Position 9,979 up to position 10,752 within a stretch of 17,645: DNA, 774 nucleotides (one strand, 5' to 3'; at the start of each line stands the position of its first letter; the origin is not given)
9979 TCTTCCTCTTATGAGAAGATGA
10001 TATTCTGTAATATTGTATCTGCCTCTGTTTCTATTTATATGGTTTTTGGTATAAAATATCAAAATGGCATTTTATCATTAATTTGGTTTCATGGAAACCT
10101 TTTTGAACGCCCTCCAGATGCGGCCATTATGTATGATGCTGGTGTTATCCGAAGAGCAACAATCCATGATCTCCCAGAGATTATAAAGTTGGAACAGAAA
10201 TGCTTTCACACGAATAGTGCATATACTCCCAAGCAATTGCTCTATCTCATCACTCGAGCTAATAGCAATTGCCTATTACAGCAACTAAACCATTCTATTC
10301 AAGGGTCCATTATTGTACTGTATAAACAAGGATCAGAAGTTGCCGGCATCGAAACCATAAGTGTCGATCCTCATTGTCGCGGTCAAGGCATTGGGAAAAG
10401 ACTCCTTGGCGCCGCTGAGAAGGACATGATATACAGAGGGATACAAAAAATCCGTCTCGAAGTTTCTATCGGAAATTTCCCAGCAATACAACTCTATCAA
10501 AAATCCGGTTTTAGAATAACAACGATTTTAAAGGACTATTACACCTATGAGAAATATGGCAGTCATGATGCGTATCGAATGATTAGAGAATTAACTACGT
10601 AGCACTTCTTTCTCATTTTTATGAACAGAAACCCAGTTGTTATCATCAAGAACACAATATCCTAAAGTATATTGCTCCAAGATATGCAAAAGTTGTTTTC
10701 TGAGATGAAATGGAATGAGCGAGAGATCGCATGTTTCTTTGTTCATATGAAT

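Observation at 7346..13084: Possible D-amino-acid / peptidoglycan-peptide salvage set: enolase-family racemase, M14/AstE-like hydrolase, DUF1611 and GNAT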

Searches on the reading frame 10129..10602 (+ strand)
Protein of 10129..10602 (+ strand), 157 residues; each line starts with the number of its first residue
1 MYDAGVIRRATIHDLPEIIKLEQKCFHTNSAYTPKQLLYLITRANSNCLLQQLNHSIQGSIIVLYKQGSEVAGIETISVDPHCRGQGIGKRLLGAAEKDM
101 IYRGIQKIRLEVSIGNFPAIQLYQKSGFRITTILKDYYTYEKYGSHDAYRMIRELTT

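Call 60: search_solved_structures(query=window:10129-10599:+, max_evalue=0.000001, show_alignments=1)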
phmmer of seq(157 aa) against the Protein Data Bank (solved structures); distinct sequences matched with E-value up to 0.000001: 14.
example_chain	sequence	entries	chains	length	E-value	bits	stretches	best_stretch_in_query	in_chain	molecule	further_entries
6wqb_A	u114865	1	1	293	1e-11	48.2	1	7-138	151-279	N-terminal acetyltransferase, GNAT family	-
6wqc_A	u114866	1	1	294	1e-11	48.2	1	7-138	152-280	N-terminal acetyltransferase, GNAT family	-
1y9k_A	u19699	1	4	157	2.1e-08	37.5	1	57-139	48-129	IAA acetyltransferase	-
4pv6_C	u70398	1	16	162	2.3e-08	37.3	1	4-150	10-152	N-terminal acetyltransferase complex subunit [ARD1]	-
5isv_A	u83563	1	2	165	4e-08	36.5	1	70-149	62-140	Ribosomal-protein-alanine acetyltransferase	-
4r3k_A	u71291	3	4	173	5.3e-08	36.1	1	74-155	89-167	Uncharacterized N-acetyltransferase SSO0209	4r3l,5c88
4lx9_A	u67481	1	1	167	6.4e-08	35.9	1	74-154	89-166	ARCHAEAL AMINO-TERMINAL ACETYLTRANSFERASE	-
2x7b_A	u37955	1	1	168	6.5e-08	35.9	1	74-154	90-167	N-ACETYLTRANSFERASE SSO0209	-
5c82_A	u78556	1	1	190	1.2e-07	35.1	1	57-133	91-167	Nourseothricin acetyltransferase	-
7wx5_A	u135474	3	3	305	1.5e-07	34.6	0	7-138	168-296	N-acetyltransferase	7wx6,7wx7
2cnm_A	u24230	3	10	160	1.8e-07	34.4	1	72-150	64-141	MODIFICATION OF 30S RIBOSOMAL SUBUNIT PROTEIN S18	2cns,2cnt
6ag5_A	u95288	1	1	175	2.2e-07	34.2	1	74-155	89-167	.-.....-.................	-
6ag4_A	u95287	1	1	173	2.7e-07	33.8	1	73-155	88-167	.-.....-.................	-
3pp9_A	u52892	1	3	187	7.7e-07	32.4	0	40-131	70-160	Putative streptothricin acetyltransferase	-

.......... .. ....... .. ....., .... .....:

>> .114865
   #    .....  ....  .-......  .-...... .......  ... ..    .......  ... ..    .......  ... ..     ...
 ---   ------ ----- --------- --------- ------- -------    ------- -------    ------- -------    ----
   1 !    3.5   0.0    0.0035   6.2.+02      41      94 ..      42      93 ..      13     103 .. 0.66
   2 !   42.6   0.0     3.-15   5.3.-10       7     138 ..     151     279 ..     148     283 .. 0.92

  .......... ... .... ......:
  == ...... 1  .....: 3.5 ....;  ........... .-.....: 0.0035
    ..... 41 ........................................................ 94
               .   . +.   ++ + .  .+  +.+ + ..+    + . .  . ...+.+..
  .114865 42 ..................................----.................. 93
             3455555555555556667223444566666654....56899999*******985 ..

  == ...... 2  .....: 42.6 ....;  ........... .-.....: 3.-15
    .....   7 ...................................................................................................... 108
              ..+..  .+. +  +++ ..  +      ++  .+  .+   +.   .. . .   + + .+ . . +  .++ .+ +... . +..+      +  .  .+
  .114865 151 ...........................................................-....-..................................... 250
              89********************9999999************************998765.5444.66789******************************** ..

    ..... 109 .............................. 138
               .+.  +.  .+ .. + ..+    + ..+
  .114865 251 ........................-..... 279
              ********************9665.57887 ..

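Call 84: search_protein_families(library=padloc, proteins=[window:10129-10602:+], max_evalue=0.01)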
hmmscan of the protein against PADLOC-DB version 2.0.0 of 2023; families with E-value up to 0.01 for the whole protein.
window:10129-10602:+ (157 aa): 0 families
